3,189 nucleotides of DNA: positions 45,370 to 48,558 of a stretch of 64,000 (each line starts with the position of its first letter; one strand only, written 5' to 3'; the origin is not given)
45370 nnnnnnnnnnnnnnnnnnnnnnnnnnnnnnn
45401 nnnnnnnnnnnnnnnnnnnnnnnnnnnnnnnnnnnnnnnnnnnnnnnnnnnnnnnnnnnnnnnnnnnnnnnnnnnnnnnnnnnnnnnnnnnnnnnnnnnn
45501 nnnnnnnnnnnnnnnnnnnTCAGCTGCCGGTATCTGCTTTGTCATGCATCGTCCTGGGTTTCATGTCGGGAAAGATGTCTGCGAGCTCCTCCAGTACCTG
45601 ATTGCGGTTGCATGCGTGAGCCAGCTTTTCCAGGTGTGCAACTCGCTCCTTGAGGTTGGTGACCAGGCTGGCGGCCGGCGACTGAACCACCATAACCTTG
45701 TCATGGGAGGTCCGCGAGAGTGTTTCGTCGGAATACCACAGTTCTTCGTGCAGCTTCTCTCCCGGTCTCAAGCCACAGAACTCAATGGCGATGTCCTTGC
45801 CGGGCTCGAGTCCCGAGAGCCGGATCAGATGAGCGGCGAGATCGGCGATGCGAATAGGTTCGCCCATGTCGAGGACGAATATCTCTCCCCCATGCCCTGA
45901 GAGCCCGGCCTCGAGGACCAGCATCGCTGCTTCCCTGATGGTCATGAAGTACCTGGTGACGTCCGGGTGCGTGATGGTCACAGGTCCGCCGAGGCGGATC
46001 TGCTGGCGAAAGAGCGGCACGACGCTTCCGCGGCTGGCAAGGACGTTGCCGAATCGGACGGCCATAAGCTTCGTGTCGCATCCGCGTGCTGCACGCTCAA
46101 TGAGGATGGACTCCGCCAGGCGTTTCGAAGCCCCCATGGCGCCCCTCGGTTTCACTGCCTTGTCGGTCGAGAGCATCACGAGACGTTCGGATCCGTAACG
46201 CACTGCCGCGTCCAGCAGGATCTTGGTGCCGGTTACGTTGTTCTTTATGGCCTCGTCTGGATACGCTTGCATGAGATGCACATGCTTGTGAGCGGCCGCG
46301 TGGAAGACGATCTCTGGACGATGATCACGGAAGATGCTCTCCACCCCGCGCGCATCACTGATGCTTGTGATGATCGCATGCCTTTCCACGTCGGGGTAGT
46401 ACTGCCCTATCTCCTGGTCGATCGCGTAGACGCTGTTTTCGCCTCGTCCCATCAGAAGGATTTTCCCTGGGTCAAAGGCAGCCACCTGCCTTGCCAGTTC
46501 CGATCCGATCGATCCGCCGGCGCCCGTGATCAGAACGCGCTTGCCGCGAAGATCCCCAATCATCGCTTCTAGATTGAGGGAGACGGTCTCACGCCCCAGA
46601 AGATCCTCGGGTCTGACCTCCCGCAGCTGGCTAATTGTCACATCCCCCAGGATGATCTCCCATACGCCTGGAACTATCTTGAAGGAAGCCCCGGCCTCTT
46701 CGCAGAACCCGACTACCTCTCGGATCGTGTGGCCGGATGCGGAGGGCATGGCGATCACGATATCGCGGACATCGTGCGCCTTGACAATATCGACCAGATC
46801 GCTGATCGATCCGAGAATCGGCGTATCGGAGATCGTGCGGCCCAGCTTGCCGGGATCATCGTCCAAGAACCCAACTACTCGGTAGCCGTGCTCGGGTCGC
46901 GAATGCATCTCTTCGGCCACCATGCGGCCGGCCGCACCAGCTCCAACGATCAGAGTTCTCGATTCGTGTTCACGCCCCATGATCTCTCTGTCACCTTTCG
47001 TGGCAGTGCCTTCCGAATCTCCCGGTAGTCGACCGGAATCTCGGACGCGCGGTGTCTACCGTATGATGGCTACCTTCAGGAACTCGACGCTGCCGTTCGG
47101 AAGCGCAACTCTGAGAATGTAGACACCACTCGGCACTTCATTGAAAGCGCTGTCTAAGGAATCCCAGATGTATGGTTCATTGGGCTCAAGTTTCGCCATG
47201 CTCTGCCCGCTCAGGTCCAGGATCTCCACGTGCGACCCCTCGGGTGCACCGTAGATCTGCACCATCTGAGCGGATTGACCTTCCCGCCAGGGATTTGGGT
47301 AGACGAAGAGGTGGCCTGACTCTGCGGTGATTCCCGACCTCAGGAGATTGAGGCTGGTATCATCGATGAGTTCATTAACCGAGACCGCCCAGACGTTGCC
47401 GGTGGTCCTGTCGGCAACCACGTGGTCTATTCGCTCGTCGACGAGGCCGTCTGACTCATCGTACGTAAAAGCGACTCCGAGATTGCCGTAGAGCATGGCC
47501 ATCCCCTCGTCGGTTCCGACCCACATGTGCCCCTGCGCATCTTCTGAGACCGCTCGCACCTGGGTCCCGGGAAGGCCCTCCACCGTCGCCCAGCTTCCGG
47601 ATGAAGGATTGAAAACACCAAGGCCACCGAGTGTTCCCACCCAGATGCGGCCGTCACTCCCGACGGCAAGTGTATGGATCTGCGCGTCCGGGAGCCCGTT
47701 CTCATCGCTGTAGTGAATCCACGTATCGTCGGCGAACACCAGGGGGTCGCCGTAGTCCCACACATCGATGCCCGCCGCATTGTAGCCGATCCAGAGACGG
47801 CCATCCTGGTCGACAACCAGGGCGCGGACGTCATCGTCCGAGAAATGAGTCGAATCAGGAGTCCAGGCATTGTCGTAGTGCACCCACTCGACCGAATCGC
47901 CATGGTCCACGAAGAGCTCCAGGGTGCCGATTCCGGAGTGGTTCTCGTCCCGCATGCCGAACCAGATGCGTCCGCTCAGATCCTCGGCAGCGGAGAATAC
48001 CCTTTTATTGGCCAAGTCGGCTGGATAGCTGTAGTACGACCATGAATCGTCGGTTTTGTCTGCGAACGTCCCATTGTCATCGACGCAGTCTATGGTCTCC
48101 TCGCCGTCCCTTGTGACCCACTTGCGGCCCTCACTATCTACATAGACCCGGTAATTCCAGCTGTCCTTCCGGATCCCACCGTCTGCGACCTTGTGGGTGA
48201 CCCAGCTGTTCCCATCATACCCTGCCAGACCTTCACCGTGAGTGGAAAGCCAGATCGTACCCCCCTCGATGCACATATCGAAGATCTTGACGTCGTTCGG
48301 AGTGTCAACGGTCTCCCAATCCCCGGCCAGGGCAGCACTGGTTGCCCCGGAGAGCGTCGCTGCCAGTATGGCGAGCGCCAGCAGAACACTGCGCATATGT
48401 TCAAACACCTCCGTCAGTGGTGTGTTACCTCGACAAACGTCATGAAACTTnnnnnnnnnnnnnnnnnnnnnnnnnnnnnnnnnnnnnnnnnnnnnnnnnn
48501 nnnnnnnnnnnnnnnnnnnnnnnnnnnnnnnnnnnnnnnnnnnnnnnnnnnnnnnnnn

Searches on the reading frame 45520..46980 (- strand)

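Call 3: search_protein_families(library=pfam, proteins=[window:45520-46980:-], max_evalue=0.01)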
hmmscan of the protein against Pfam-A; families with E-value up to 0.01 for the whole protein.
window:45520-46980:- (486 aa): 17 families
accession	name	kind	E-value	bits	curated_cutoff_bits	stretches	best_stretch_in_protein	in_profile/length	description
PF02719.21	Polysacc_synt_2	-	1.9e-108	362.5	20.2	1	149-433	1-292/293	Polysaccharide biosynthesis protein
PF01370.27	Epimerase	-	5.2e-21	75.6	20.9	1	149-359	1-225/240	NAD dependent epimerase/dehydratase family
PF13727.12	CoA_binding_3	-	1.2e-16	61.6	25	1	5-104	76-175/175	CoA-binding domain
PF16363.11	GDP_Man_Dehyd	-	6.6e-13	49.3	27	1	150-273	1-130/332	GDP-mannose 4,6 dehydratase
PF04321.23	RmlD_sub_bind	-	5.3e-12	45.9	27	1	148-274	2-103/287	RmlD substrate binding domain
PF01073.25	3Beta_HSD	-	2.1e-06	27.4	22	1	150-278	1-122/280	3-beta hydroxysteroid dehydrogenase/isomerase family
PF17836.7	PglD_N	-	1.1e-05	26.3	23.4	1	10-78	3-65/78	PglD N-terminal domain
PF13460.12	NAD_binding_10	-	5.7e-05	23.5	27.2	0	153-278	1-104/184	NAD(P)H-binding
PF01488.26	Shikimate_DH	-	6.8e-05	23.4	24.3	0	140-194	6-59/138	Shikimate / quinate 5-dehydrogenase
PF02629.25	CoA_binding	-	9.2e-05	23.6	22.3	1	6-81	3-74/97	CoA binding domain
PF07993.18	NAD_binding_4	-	0.0001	22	20.1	0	223-277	90-141/258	Male sterility protein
PF01408.29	GFO_IDH_MocA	-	0.00029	21.9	24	1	8-85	2-77/120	Oxidoreductase family, NAD-binding Rossmann fold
PF00899.27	ThiF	-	0.00035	20.2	28.1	0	143-176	17-49/238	ThiF family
PF08659.16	KR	-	0.00037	20.9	22.6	1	149-259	3-123/180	KR domain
PF00106.31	adh_short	-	0.0014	18.5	26.6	1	147-218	1-69/195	short chain dehydrogenase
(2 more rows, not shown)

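Call 38: search_protein_families(library=ncbifam, proteins=[window:45520-46980:-], max_evalue=0.001)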
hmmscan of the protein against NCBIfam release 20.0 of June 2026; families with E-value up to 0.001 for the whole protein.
window:45520-46980:- (486 aa): 48 families (the best 25 are shown)
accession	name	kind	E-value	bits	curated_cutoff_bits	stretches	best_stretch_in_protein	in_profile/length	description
TIGR03589.1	PseB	equivalog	1.5e-49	168.7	407.75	1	145-442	3-288/324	UDP-N-acetylglucosamine 4,6-dehydratase (inverting)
TIGR04130.1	FnlA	equivalog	8.3e-45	153.1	730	1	145-424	3-274/337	UDP-N-acetylglucosamine 4,6-dehydratase/5-epimerase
TIGR03025.1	EPS_sugtrans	subfamily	1.9e-18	66.9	295.55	1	5-122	124-240/445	exopolysaccharide biosynthesis polyprenyl glycosylphosphotransferase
TIGR03023.1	WcaJ_sugtrans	equivalog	8.9e-18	64.8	410.75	1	6-122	129-245/453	undecaprenyl-phosphate glucose phosphotransferase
TIGR01179.1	galE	equivalog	1.8e-12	46.8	262.3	1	148-313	1-176/332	UDP-glucose 4-epimerase GalE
TIGR02622.1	CDP_4_6_dhtase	equivalog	5.2e-11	42.3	278.45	1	145-277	3-134/352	CDP-glucose 4,6-dehydratase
TIGR01181.1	dTDP_gluc_dehyt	equivalog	6.8e-11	41.8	365.1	1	148-274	1-127/321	dTDP-glucose 4,6-dehydratase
TIGR01214.1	rmlD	equivalog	1.4e-10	40.8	224.05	1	148-273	1-101/285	dTDP-4-dehydrorhamnose reductase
NF007490.0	PRK10084.1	subfamily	4.2e-10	39.1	649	1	148-264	2-116/361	dTDP-glucose 4,6-dehydratase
NF007582.0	PRK10217.1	equivalog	1.2e-08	34.4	698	1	147-263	2-116/355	dTDP-glucose 4,6-dehydratase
TIGR03466.1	HpnA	hypoth_equivalog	3e-08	32.9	367.65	1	148-288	2-129/327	hopanoid-associated sugar epimerase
NF003995.0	PRK05472.2-4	subfamily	1.1e-07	31.6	126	1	3-84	80-159/213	redox-sensing transcriptional repressor Rex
TIGR03570.1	NeuD_NnaD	subfamily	1.6e-07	31.1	160.8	1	9-100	2-86/202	NeuD/PglB/VioB family sugar acetyltransferase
NF003996.0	PRK05472.2-5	equivalog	2e-07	31.1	138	1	2-88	73-157/209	redox-sensing transcriptional repressor Rex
NF006565.0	PRK09072.1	equivalog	3.3e-07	30.1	238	1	144-249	3-107/265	SDR family oxidoreductase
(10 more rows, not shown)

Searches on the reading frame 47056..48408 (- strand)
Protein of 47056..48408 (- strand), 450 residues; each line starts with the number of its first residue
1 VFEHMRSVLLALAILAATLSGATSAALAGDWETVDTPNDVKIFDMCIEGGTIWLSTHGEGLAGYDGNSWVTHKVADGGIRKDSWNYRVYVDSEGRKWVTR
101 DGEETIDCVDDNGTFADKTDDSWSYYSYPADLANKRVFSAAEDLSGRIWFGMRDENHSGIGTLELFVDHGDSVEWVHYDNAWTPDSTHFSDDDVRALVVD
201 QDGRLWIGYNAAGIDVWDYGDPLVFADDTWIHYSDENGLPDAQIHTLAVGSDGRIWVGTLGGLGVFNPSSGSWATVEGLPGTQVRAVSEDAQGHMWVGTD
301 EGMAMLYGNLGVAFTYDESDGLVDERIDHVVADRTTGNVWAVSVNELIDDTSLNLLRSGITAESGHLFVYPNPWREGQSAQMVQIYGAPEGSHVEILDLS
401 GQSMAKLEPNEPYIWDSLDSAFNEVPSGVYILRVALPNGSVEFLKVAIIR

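Call 3: search_protein_families(library=pfam, proteins=[window:47056-48408:-], max_evalue=0.01)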
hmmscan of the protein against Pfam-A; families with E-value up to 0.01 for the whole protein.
window:47056-48408:- (450 aa): 1 family
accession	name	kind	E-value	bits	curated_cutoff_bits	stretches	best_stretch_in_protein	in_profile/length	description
PF07494.17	Reg_prop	-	3.6e-21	73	20.4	3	278-300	1-23/24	Two component regulator propeller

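Call 38: search_protein_families(library=ncbifam, proteins=[window:47056-48408:-], max_evalue=0.001)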
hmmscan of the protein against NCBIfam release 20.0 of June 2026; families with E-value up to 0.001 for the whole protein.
window:47056-48408:- (450 aa): 2 families
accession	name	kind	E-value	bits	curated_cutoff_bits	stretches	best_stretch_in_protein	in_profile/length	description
NF052228.1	T9SS_PorZ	equivalog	1.6e-23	83.1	260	3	314-450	624-757/757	type IX secretion system anionic LPS delivery protein PorZ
TIGR04183.1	Por_Secre_tail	domain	7.2e-07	29.1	23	1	369-446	1-69/72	T9SS type A sorting domain-containing protein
